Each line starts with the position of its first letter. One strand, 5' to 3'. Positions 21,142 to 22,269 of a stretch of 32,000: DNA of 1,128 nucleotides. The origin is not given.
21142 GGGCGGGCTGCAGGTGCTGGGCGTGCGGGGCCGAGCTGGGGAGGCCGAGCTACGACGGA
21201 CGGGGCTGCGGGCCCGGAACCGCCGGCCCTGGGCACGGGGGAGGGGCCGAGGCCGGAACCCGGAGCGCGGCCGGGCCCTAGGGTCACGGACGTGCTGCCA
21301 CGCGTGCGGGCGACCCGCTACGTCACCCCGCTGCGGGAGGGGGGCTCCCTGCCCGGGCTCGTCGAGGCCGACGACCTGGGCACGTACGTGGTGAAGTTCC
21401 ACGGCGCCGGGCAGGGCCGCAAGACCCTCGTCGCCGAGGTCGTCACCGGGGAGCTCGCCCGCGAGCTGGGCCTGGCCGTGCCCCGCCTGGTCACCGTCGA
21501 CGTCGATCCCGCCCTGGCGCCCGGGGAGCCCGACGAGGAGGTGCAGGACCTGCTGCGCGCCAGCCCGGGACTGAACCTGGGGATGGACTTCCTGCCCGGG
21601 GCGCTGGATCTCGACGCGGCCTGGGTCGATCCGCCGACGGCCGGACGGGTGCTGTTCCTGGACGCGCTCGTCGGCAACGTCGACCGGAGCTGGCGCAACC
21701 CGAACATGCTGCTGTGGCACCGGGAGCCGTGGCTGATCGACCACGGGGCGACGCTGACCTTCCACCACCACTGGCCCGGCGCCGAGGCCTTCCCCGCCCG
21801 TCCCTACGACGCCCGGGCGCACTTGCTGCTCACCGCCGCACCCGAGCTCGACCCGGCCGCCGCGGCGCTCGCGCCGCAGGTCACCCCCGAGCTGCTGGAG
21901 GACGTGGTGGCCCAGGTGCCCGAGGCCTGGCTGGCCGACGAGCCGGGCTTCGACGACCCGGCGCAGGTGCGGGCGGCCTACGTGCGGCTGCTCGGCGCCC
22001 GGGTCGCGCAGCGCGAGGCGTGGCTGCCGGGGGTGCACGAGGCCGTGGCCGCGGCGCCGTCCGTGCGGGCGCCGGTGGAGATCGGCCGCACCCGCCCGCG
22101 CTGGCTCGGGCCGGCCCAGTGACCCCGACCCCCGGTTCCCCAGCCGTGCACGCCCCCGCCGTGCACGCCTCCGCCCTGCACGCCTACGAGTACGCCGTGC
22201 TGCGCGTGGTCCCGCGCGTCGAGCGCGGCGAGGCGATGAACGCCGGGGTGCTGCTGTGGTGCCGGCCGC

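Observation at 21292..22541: Translationally coupled HipA/PI3-4K-like kinase + DUF3037 two-gene cassette of unknown function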

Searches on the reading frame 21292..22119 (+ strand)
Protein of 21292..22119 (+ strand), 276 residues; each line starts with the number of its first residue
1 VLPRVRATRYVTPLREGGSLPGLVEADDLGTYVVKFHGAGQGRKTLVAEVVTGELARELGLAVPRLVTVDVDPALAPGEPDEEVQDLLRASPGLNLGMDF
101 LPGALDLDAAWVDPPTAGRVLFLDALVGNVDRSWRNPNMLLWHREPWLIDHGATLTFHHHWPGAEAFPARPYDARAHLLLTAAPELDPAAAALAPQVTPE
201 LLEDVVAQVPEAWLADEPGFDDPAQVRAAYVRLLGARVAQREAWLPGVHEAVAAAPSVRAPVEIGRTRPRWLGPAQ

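Call 3: search_protein_families(library=pfam, proteins=[window:21292-22119:+], max_evalue=1)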
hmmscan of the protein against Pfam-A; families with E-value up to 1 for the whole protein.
window:21292-22119:+ (276 aa): 1 family
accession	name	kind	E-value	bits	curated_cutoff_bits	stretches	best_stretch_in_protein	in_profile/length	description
PF20613.4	HipA_2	-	5e-15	55.9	27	1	14-244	8-237/240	HipA-like kinase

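Call 4: search_protein_families(library=ncbifam, proteins=[window:21292-22119:+], max_evalue=1)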
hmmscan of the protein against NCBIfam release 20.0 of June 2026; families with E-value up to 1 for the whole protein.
window:21292-22119:+ (276 aa): 0 families

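Call 5: search_protein_families(library=padloc, proteins=[window:21292-22119:+], max_evalue=1)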
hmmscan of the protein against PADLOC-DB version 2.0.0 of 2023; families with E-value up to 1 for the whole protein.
window:21292-22119:+ (276 aa): 1 family
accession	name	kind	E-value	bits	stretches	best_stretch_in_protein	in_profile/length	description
PDLC04766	PDC-M66A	-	1.7e-19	68.1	1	1-161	9-179/270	-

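Call 23: find_homologous_proteins(query=window:21292-22119:+, max_evalue=0.001)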
Query window:21292-22119:+ (276 aa): 8000 proteins with E <= 0.001 among 8000 candidates; the best 120 are listed.
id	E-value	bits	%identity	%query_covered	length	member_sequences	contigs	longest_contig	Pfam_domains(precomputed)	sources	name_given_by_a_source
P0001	7.6e-179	611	100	100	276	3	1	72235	PF20613.5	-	-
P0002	6.9e-150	516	86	100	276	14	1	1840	PF20613.5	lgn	-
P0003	9.4e-148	509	85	100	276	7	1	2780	PF20613.5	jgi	jgi:hypothetical protein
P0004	2.8e-134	465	77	100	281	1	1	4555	PF20613.5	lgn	-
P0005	3.6e-117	409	90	75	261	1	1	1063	PF20613.5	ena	-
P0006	5.7e-113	395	70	98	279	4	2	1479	PF20613.5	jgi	jgi:hypothetical protein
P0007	8.8e-113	395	69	99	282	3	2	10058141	PF20613.5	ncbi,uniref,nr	ncbi:HipA family kinase [Crossiella cryophila]|uniref:HipA-like kinase domain-containing protein n=1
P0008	3.1e-112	393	73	89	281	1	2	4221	PF20613.5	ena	-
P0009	5.1e-112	392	73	89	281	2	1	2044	PF20613.5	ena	-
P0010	6.4e-112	392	73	89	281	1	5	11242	PF20613.5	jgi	-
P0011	1.1e-111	391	73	89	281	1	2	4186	PF20613.5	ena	-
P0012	2.1e-111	390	72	89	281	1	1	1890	PF20613.5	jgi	-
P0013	3.6e-111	389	72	92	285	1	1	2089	PF20613.5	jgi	jgi:hypothetical protein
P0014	1.6e-110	387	72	89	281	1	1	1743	PF20613.5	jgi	-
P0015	3.9e-110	386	69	98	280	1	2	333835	PF20613.5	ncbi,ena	-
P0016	5.5e-110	385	69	99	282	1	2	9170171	PF20613.5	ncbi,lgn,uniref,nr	ncbi:aminotransferase class I and II [Crossiella sp. CA-258035]|uniref:HipA family kinase n=1 Tax=Cr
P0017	1.1e-109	384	68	99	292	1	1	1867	PF20613.5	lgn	-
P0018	1.1e-109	384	68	99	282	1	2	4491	PF20613.5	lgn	-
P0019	2.4e-109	383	72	93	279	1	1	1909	PF20613.5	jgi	jgi:hypothetical protein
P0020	3.6e-109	383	68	99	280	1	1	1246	PF20613.5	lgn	-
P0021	3.7e-109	383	68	99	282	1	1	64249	PF20613.5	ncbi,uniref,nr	ncbi:aminotransferase class I and II [Crossiella sp. SN42]|uniref:HipA family kinase n=1 Tax=Crossie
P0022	4.3e-109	382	68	99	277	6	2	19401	PF20613.5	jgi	jgi:hypothetical protein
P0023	6.2e-109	382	75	90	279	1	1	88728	PF20613.5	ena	-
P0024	6.6e-109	382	68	99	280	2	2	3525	PF20613.5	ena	-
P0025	1.1e-108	381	65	100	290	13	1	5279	PF20613.5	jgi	jgi:hypothetical protein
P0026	1.5e-108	381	73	89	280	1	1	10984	PF20613.5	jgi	jgi:hypothetical protein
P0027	1.8e-108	380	67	99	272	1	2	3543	PF20613.5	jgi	jgi:hypothetical protein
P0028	1.9e-108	380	69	99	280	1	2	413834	PF20613.5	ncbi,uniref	ncbi:hypothetical protein GCM10009609_35850 [Pseudonocardia aurantiaca]|uniref:HipA family kinase n=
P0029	1.9e-108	380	70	92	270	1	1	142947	PF20613.5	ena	-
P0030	2.3e-108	380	72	91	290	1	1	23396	PF20613.5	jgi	jgi:hypothetical protein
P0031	4.3e-108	379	66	99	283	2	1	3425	PF20613.5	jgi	jgi:hypothetical protein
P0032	5.5e-108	379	70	98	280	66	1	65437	PF20613.5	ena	-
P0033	5.9e-108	379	68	99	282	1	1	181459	PF20613.5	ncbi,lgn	ncbi:HipA family kinase [Crossiella sp. NPDC003009]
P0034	6.1e-108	379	69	98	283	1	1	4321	PF20613.5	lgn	-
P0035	7.6e-108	378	68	99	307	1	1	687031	PF20613.5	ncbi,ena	-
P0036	8.6e-108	378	69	98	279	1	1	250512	PF20613.5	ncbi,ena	-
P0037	8.9e-108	378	73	89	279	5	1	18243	PF20613.5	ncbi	-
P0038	1.3e-107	378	68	99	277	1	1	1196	PF20613.5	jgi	jgi:hypothetical protein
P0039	1.3e-107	378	68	98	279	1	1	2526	PF20613.5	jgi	jgi:hypothetical protein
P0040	1.5e-107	377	68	99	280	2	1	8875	PF20613.5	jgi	jgi:hypothetical protein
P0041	1.7e-107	377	67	99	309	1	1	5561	PF20613.5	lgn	-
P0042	2.3e-107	377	68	99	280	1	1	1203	PF20613.5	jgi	jgi:hypothetical protein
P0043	2.4e-107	377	73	91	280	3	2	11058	PF20613.5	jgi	jgi:hypothetical protein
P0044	3.2e-107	376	67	99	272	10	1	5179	PF20613.5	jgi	jgi:hypothetical protein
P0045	3.6e-107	376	69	98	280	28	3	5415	PF20613.5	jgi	jgi:HipA-like kinase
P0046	3.9e-107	376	68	99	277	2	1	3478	PF20613.5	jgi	jgi:hypothetical protein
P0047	4.0e-107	376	71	92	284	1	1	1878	PF20613.5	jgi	jgi:hypothetical protein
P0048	5.5e-107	375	67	97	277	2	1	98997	PF20613.5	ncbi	ncbi:hypothetical protein GCM10023263_78750 [Phytohabitans rumicis]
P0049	5.6e-107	375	66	99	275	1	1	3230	PF20613.5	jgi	jgi:hypothetical protein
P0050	7.6e-107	375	72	91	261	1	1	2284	PF20613.5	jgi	jgi:hypothetical protein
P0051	9.4e-107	375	66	98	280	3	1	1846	PF20613.5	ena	-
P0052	1.0e-106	375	68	98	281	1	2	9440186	PF20613.5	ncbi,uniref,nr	ncbi:hypothetical protein JOF53_005399 [Crossiella equi]|uniref:HipA-like kinase domain-containing p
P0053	1.0e-106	375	70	97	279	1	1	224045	PF20613.5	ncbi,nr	ncbi:aminotransferase class I and II [Pseudonocardia sp. CNS-139]|nr:aminotransferase class I and II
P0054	1.1e-106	375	67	99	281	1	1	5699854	PF20613.5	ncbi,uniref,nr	ncbi:HipA family kinase [Natronosporangium hydrolyticum]|uniref:HipA family kinase n=1 Tax=Natronosp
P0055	1.2e-106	374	69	96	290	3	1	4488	PF20613.5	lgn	-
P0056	1.3e-106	374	71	90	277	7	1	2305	PF20613.5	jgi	jgi:hypothetical protein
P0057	1.4e-106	374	69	95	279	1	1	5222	PF20613.5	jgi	jgi:hypothetical protein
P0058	1.5e-106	374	68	99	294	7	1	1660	PF20613.5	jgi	jgi:hypothetical protein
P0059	1.5e-106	374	68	99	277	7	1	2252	PF20613.5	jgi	jgi:hypothetical protein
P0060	1.7e-106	374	68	99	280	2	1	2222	PF20613.5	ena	-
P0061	1.9e-106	374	68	100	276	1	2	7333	PF20613.5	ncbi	-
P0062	3.2e-106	373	69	99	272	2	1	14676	PF20613.5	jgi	jgi:hypothetical protein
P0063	3.2e-106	373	67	99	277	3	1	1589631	PF20613.5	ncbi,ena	-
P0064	3.3e-106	373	67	99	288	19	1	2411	PF20613.5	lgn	-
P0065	4.1e-106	373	70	95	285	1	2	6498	PF20613.5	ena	-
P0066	4.7e-106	372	68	99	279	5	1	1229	PF20613.5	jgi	jgi:hypothetical protein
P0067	4.8e-106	372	72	92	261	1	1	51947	PF20613.5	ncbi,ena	-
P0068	5.2e-106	372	67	100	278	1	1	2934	PF20613.5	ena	-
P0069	5.4e-106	372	66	99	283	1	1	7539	PF20613.5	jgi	jgi:hypothetical protein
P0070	5.8e-106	372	65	99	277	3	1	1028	PF20613.5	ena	-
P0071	6.5e-106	372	73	90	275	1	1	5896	PF20613.5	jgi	jgi:hypothetical protein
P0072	6.7e-106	372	67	99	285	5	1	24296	PF20613.5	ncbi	-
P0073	6.8e-106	372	65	99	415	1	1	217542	PF11236.14,PF20613.5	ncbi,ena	-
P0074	7.3e-106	372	68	99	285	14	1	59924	PF20613.5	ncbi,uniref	ncbi:HipA family kinase [Pseudonocardia lutea]|uniref:HipA family kinase n=1 Tax=Pseudonocardia lute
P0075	7.7e-106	372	67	99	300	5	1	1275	PF20613.5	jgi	jgi:hypothetical protein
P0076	7.7e-106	372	71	88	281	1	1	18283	PF20613.5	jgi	jgi:hypothetical protein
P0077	8.7e-106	372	71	89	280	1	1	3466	PF20613.5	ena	-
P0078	9.3e-106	371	66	100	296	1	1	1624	PF20613.5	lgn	-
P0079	9.5e-106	371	72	91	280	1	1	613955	PF20613.5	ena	-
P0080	1.1e-105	371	64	99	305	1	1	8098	PF20613.5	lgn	-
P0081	1.2e-105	371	66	99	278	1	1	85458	PF20613.5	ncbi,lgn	-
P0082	1.2e-105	371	67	100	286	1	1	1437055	PF20613.5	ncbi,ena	-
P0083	1.4e-105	371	67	99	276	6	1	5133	PF20613.5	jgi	jgi:hypothetical protein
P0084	1.8e-105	371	70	91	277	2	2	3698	PF20613.5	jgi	-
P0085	2.0e-105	370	66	99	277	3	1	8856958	PF20613.5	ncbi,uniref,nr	ncbi:hypothetical protein FHX44_118252 [Pseudonocardia hierapolitana]|uniref:HipA-like kinase domain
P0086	2.0e-105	370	66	99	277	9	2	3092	PF20613.5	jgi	-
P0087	2.0e-105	370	68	99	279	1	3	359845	PF20613.5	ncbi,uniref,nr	ncbi:HipA family kinase [Pseudonocardia benzenivorans]|uniref:HipA family kinase n=1 Tax=Pseudonocar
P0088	2.1e-105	370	70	90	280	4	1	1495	PF20613.5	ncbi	-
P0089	2.2e-105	370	71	89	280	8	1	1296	PF20613.5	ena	-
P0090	2.3e-105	370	69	98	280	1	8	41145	PF20613.5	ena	-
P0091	3.0e-105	370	70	92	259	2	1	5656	PF20613.5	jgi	jgi:hypothetical protein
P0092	3.0e-105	370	67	99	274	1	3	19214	PF20613.5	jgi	jgi:hypothetical protein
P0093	3.3e-105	370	67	99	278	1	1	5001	PF20613.5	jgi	jgi:hypothetical protein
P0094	3.7e-105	370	69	92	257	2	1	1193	PF20613.5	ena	-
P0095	4.6e-105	369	67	99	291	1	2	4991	PF20613.5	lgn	-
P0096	4.6e-105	369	65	99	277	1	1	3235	PF20613.5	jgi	jgi:hypothetical protein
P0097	4.7e-105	369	67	95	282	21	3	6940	PF20613.5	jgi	jgi:hypothetical protein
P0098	4.9e-105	369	68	99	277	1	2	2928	PF20613.5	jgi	jgi:hypothetical protein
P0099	5.2e-105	369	66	99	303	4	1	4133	PF20613.5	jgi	jgi:hypothetical protein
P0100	5.9e-105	369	65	99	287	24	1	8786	PF20613.5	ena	-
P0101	7.5e-105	368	68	95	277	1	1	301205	PF20613.5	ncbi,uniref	ncbi:HipA family kinase [Pseudonocardia adelaidensis]|uniref:HipA family kinase n=1 Tax=Pseudonocard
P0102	7.5e-105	368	71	87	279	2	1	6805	PF20613.5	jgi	-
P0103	8.6e-105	368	69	92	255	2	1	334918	PF20613.5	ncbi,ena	-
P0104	8.7e-105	368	67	99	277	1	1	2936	PF20613.5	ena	-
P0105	9.0e-105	368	67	99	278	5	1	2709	PF20613.5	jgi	jgi:hypothetical protein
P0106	9.7e-105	368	65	99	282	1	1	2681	PF20613.5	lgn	-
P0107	1.0e-104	368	68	97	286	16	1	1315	PF20613.5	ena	-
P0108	1.1e-104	368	69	98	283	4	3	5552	PF20613.5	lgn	-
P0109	1.1e-104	368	66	99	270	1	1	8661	PF20613.5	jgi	jgi:HipA-like protein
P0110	1.1e-104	368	71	88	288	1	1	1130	PF20613.5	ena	-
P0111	1.1e-104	368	64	99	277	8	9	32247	PF20613.5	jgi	-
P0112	1.6e-104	367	70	92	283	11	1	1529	PF20613.5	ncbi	-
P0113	1.6e-104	367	69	89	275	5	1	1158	PF20613.5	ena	-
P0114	1.7e-104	367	66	99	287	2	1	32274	PF20613.5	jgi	-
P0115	1.8e-104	367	66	99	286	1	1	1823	PF20613.5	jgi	jgi:hypothetical protein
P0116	1.8e-104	367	70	92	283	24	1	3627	PF20613.5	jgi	jgi:hypothetical protein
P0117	1.9e-104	367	64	99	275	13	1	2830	PF20613.5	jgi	jgi:hypothetical protein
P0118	2.1e-104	367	66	99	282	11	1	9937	PF20613.5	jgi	-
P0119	2.2e-104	367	71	90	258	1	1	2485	PF20613.5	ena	-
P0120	2.4e-104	367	68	94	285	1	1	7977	PF20613.5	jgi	jgi:hypothetical protein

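Call 24: find_encoding_contigs(protein=P0007, flank=10000, max_places=2)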
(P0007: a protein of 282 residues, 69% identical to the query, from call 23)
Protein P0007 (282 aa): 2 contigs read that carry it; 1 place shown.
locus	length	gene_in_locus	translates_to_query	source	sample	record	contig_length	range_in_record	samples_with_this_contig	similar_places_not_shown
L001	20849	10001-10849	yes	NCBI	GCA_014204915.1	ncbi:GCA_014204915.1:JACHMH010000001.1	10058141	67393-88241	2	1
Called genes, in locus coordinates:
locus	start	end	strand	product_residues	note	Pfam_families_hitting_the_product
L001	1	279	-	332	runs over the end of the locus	PF00561:Abhydrolase_1, PF12146:Hydrolase_4, PF12697:Abhydrolase_6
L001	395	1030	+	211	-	PF00440:TetR_N, PF21943:TetR_C_46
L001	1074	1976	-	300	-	PF00561:Abhydrolase_1, PF00975:Thioesterase, PF12146:Hydrolase_4, PF12697:Abhydrolase_6, PF20408:Abhydrolase_11 (faint), PF06821:Ser_hydrolase (faint), PF00326:Peptidase_S9 (faint)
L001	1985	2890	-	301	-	PF11583:AurF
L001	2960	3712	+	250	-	PF00440:TetR_N, PF19344:TetR_C_32, PF21943:TetR_C_46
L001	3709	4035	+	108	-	PF16170:DUF4873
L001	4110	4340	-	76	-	PF11305:DUF3107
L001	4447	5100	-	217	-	PF13794:Ferritin_fold-like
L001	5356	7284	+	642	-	PF00270:DEAD, PF00271:Helicase_C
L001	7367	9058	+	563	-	PF13360:PQQ_2 (weak)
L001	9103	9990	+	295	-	PF12146:Hydrolase_4, PF00561:Abhydrolase_1, PF12697:Abhydrolase_6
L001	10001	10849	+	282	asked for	PF20613:HipA_2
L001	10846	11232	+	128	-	PF11236:DUF3037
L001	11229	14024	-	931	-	PF13191:AAA_16, PF00196:GerE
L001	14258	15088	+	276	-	PF01370:Epimerase (weak), PF01073:3Beta_HSD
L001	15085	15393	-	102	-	-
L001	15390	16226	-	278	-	PF12705:PDDEXK_1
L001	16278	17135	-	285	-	PF02811:PHP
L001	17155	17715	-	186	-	PF03703:bPH_2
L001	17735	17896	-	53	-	-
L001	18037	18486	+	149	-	PF00293:NUDIX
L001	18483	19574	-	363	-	PF10094:DUF2332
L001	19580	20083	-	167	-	PF19315:MC_hydratase, PF01575:MaoC_dehydratas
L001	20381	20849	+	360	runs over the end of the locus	PF01544:CorA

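Call 25: find_encoding_contigs(protein=P0054, flank=10000, max_places=2)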
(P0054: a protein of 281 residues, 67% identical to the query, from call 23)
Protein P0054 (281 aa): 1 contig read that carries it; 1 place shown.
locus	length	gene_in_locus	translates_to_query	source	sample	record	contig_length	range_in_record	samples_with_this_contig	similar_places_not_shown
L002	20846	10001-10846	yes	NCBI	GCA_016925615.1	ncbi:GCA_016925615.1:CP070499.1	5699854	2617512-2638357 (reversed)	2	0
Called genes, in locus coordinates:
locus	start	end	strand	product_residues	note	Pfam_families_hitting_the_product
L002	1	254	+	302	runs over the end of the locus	PF00892:EamA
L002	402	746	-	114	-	-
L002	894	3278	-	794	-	PF01443:Viral_helicase1 (faint), PF13086:AAA_11, PF13245:AAA_19 (weak), PF13604:AAA_30 (weak), PF13087:AAA_12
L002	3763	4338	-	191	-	-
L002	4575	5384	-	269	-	PF13489:Methyltransf_23 (weak), PF08241:Methyltransf_11, PF08242:Methyltransf_12 (faint), PF13649:Methyltransf_25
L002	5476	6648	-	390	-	PF00089:Trypsin, PF13365:Trypsin_2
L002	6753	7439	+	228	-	PF00072:Response_reg, PF00486:Trans_reg_C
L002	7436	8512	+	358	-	PF00512:HisKA, PF02518:HATPase_c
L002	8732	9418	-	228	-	PF03848:TehB (weak), PF05724:TPMT (weak), PF13489:Methyltransf_23, PF05175:MTS (weak), PF13847:Methyltransf_31, PF08241:Methyltransf_11, PF08242:Methyltransf_12, PF13649:Methyltransf_25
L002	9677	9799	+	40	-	-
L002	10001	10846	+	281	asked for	PF20613:HipA_2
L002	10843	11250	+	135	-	PF11236:DUF3037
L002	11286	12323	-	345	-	PF00561:Abhydrolase_1, PF12146:Hydrolase_4, PF12697:Abhydrolase_6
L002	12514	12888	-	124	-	-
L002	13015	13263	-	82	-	PF18029:Glyoxalase_6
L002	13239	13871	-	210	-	PF08843:AbiEii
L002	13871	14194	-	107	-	-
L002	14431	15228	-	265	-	PF04754:Transposase_31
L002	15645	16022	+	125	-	-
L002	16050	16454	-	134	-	-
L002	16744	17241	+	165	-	PF00160:Pro_isomerase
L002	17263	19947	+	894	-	-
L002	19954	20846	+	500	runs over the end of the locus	-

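Call 27: find_related_loci(query=window:21292-22119:+, collection=genome_contigs, flank=6000)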
Query window:21292-22119:+ (276 aa) in genome_contigs; peptide patterns used: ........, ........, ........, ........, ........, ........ (x = any residue, [..] = any of these).
599 stretches matched a pattern (row limit reached: there are more); 400 encode a relative of the query (tblastn E <= 1e-3); the best 80 are kept; 80 distinct loci.
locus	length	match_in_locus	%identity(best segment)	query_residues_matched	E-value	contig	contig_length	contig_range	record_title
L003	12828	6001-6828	67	1-275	1e-112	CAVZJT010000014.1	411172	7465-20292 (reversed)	MAG: uncultured Actinomycetota bacterium isolate MFD01213.bin.1.215 genome assembly, contig: contig_6688, whole genome s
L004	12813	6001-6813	69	2-272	1e-110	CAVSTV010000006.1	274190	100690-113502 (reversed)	MAG: uncultured Actinomycetota bacterium isolate MFD09212.bin.1.244 genome assembly, contig: contig_24490, whole genome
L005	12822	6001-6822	68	1-272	4e-107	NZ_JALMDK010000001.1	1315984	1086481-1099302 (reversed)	Crossiella sp. S99.2 NODE_1_length_1315984_cov_209.361043, whole genome shotgun sequence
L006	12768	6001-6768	71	1-254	9e-106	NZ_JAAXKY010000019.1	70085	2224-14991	Pseudonocardia xinjiangensis strain JCM 11839 NODE_19_length_70085_cov_15.945796, whole genome shotgun sequence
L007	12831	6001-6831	66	1-272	2e-105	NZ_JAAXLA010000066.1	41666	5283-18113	Pseudonocardia acidicola strain K10HN5 NODE_66_length_41666_cov_45.375503, whole genome shotgun sequence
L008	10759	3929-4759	67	1-272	2e-105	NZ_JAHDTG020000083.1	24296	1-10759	Pseudonocardia sp. H11422 NODE_83, whole genome shotgun sequence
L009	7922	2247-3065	65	1-273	3e-105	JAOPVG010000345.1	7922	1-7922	MAG: Jatrophihabitans sp. isolate RYN_142 scaffold_3624549, whole genome shotgun sequence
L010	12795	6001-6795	68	1-259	4e-105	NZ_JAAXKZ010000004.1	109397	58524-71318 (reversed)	Pseudonocardia bannensis strain DSM 45300 NODE_4_length_109397_cov_19.797255, whole genome shotgun sequence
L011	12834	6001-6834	68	1-273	3e-104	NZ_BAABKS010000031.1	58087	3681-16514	Pseudonocardia benzenivorans strain JCM 12694 sequence031, whole genome shotgun sequence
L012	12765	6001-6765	69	1-255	9e-104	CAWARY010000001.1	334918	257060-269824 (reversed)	MAG: uncultured Actinomycetota bacterium isolate MFD02581.bin.1.161 genome assembly, contig: contig_10144, whole genome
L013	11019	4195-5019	64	1-273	5e-103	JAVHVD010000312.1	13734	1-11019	MAG: Pseudonocardiales bacterium isolate BP_209 scaffold_1581950, whole genome shotgun sequence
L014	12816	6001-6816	63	1-273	6e-103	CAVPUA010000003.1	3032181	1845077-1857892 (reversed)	MAG: uncultured Actinomycetes bacterium isolate MFD09671.bin.2.21 genome assembly, contig: contig_5812, whole genome sho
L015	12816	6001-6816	64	4-272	9e-102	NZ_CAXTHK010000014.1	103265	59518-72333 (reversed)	MAG: uncultured Jatrophihabitans sp. isolate public_SRR11456914_metawrap_bin.17 public_SRR11456914_metawrap_bin.17_14, w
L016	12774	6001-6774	66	1-259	7e-102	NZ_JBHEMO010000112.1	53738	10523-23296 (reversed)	MAG: Jatrophihabitans sp. isolate S3_bin.33.orig S3_k141_605696, whole genome shotgun sequence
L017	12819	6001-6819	65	1-274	2e-101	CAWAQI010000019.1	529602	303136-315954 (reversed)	MAG: uncultured Actinomycetota bacterium isolate MFD02840.bin.2.49 genome assembly, contig: contig_53779, whole genome s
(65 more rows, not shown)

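Call 34: search_solved_structures(query=window:21292-22119:+, max_evalue=10, show_alignments=3)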
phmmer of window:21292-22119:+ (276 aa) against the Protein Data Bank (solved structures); distinct sequences matched with E-value up to 10: 1.
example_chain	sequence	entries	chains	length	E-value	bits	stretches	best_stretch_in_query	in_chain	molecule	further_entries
8v2d_J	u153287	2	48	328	0.022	17.3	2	77-124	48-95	O43_129 component A | O43_129_+4 component A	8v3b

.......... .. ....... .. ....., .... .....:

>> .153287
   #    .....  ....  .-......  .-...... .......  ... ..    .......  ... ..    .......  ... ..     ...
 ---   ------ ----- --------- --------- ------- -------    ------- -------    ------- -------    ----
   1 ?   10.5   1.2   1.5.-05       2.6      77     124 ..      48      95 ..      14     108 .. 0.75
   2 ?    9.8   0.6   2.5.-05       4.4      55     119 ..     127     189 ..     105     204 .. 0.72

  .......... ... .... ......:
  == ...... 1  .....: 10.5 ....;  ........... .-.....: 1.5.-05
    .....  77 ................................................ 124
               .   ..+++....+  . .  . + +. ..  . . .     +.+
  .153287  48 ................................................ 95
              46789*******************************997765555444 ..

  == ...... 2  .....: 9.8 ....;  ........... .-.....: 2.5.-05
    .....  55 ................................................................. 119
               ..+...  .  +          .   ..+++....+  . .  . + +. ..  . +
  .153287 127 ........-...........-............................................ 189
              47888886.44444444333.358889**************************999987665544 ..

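Call 38: search_dna_similar(query=window:21292-22119:+, collection=phages, mode=protein, max_evalue=0.01, max_rows=20)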
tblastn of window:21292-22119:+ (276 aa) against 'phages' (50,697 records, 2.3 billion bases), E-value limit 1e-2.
No match.
